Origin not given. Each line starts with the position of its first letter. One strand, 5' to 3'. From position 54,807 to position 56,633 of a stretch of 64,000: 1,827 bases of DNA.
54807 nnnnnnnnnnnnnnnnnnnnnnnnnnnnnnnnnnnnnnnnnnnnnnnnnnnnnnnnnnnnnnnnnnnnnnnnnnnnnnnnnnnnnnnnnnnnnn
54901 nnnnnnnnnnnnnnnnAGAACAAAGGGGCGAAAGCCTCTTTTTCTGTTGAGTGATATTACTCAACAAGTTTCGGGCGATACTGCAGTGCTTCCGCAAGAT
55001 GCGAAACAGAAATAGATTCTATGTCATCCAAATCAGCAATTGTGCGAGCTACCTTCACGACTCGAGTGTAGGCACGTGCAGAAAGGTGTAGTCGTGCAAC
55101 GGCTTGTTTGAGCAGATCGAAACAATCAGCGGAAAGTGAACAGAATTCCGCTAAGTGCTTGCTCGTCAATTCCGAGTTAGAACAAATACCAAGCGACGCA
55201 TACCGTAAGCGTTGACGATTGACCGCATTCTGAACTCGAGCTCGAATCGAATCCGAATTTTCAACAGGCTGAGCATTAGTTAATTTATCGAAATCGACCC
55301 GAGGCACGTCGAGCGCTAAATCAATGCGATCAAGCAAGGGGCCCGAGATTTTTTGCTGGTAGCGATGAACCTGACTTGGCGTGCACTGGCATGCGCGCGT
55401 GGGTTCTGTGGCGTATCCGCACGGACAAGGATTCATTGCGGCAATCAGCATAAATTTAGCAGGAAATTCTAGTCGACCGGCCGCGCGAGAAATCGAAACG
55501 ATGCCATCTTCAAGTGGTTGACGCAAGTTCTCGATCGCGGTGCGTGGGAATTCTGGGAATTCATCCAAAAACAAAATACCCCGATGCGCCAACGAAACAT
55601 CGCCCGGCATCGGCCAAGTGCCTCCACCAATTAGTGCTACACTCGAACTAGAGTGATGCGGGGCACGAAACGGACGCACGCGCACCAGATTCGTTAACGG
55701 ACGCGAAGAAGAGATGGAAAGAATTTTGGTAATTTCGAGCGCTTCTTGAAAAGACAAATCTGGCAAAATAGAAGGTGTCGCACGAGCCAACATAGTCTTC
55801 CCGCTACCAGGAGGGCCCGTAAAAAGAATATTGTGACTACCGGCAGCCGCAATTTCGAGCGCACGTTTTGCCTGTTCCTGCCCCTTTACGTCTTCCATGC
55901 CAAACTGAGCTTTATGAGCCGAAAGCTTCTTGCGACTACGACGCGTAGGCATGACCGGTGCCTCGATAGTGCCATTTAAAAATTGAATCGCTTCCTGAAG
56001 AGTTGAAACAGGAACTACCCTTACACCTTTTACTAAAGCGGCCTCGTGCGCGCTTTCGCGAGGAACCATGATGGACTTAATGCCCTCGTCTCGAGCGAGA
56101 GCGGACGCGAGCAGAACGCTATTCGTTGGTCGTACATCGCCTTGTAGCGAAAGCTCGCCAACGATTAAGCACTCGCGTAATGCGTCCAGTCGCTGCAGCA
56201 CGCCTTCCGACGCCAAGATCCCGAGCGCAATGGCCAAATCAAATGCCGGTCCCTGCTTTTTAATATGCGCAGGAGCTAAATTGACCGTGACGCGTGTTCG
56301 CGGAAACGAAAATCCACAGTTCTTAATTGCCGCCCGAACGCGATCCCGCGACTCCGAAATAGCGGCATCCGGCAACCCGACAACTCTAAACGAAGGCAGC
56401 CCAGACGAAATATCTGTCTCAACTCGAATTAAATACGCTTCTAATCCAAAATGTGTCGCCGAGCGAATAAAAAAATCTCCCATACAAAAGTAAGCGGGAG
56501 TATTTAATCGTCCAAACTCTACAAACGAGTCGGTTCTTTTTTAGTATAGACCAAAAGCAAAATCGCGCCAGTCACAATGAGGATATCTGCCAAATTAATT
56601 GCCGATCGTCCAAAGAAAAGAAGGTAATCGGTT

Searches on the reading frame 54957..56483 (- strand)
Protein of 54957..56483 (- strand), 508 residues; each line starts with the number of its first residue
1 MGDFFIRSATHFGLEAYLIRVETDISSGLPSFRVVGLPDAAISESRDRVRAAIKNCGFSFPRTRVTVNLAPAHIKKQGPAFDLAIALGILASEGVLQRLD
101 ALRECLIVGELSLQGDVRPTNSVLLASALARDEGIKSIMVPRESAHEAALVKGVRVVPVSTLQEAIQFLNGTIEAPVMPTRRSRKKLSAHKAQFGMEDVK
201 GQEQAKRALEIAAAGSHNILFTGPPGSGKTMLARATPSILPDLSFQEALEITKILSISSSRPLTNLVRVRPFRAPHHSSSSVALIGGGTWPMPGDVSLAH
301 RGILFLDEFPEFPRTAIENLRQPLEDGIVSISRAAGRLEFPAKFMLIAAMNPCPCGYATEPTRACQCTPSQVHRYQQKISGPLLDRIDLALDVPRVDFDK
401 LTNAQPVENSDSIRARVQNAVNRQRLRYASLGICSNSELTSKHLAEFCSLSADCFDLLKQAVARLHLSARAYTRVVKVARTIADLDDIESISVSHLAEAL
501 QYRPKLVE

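Call 11: find_related_loci(query=window:54957-56483:-, collection=genome_contigs, flank=10000)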
Query window:54957-56483:- (508 aa) in genome_contigs; peptide patterns used: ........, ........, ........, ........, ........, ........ (x = any residue, [..] = any of these).
600 stretches matched a pattern (row limit reached: there are more); 597 encode a relative of the query (tblastn E <= 1e-3); the best 80 are kept; 80 distinct loci.
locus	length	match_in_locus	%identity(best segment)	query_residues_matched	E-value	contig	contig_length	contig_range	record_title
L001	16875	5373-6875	53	6-506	2e-177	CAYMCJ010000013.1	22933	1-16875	MAG TPA_asm: uncultured Gammaproteobacteria bacterium isolate SRP178699_co1_454 genome assembly, contig: NODE_2624_lengt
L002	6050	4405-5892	52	8-503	2e-176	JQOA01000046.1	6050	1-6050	Smithella sp. D17 contig_144, whole genome shotgun sequence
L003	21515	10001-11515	51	6-505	3e-173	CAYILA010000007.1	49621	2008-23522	MAG TPA_asm: uncultured Candidatus Saccharibacteria bacterium isolate ERP119705_co24_1018 genome assembly, contig: NODE_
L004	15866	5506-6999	54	6-505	3e-173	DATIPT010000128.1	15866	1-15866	MAG TPA_asm: Anaerolineales bacterium isolate SMAG_U15858 k141_59280, whole genome shotgun sequence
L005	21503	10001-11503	52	5-503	3e-173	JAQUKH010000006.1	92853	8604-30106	MAG: bacterium isolate STD1_102 NODE_483_length_92853_cov_4.698413_Sandtown_D1, whole genome shotgun sequence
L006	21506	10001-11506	53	6-507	8e-172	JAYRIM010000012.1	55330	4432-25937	MAG: Candidatus Levyibacteriota bacterium isolate SZ_szas25bin.53 k141_799812, whole genome shotgun sequence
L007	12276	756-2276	52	6-504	7e-171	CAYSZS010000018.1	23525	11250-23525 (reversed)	MAG TPA_asm: uncultured Gammaproteobacteria bacterium isolate SRP050083_co1_18 genome assembly, contig: NODE_825_length_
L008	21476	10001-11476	52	12-503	2e-170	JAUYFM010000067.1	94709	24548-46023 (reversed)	MAG: Smithellaceae bacterium isolate C21_metabat.bin.13 C21_k141_441676, whole genome shotgun sequence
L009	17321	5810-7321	51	2-503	5e-170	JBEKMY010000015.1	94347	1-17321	MAG: Smithella sp. isolate SPRUCE 404 SPRUCE_404_15, whole genome shotgun sequence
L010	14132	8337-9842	53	1-503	2e-168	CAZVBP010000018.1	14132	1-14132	MAG TPA_asm: uncultured Gammaproteobacteria bacterium isolate SRP278252_co2_354 genome assembly, contig: NODE_8949_lengt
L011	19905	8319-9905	52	6-508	4e-167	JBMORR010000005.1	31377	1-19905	MAG: Patescibacteria group bacterium isolate Betzabe_MAG185 MAG185_5, whole genome shotgun sequence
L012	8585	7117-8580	55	6-491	1e-166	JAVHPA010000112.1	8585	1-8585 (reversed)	MAG: Candidatus Moraniibacteriota bacterium isolate WB02no16_44_9 NODE_6282_length_8585_cov_5.252989, whole genome shotg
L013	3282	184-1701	52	2-503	3e-175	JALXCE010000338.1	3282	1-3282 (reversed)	MAG: candidate division WOR-3 bacterium isolate T2_metabat2_scaf2bin.142 T2_NODE_78041_length_3282_cov_6.489065, whole g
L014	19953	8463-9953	52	6-503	3e-166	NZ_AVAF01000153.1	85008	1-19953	MAG: Thermoanaerobacter sp. A7A NODE_4708.4_length_85008_cov_136.974808, whole genome shotgun sequence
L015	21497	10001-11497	51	6-503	4e-166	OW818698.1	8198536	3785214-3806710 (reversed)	metagenome genome assembly, chromosome: 1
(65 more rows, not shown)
